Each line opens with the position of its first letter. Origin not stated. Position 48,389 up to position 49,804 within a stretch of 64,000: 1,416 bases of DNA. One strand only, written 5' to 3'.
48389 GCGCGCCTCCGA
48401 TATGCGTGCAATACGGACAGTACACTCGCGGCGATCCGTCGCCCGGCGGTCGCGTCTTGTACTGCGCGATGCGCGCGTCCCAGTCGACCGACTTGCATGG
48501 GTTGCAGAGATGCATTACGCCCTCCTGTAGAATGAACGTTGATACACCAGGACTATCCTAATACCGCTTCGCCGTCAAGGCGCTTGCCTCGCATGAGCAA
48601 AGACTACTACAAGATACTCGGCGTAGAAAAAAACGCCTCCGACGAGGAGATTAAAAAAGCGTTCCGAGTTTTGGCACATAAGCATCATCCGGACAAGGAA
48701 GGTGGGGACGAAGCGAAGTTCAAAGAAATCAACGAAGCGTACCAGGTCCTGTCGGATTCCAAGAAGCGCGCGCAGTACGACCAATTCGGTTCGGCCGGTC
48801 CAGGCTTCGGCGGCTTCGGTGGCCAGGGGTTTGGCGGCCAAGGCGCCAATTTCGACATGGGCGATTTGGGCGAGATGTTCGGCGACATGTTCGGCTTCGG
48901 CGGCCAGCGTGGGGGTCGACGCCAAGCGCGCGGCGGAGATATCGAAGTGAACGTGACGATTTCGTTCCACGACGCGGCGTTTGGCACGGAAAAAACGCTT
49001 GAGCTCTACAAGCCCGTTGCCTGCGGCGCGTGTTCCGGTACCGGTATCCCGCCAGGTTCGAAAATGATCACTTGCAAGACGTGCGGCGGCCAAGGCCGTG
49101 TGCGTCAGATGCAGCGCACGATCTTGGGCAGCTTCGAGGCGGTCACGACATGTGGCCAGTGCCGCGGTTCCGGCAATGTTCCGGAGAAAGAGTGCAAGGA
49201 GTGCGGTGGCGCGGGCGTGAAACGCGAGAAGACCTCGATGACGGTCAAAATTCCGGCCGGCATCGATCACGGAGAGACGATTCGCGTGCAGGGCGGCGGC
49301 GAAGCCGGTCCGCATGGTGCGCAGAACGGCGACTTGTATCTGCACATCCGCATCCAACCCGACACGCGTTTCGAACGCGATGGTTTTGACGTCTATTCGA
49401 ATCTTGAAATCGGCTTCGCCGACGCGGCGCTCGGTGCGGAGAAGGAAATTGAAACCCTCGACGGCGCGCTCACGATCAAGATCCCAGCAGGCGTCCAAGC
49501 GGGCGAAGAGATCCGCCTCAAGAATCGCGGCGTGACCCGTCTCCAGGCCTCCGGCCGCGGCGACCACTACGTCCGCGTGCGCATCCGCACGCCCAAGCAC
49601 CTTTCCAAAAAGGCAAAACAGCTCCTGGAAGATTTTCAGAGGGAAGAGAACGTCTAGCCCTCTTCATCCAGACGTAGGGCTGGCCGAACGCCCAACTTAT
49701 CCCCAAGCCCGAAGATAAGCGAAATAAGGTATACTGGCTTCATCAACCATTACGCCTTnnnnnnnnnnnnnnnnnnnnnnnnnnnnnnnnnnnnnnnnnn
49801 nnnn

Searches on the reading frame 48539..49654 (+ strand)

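Call 51: search_protein_families(library=pfam, proteins=[window:48539-49654:+], max_evalue=0.0001)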
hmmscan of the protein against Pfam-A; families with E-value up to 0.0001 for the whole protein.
window:48539-49654:+ (372 aa): 3 families
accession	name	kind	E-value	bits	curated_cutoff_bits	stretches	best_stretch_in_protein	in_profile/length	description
PF01556.23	DnaJ_C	-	1e-46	159.2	26.6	1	135-352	1-152/152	DnaJ C terminal domain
PF00226.36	DnaJ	-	1.5e-25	89.5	27.8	1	22-81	1-63/63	DnaJ domain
PF00684.25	DnaJ_CXXCXGXG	-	2e-13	50.8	32.7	1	162-226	1-65/65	DnaJ central domain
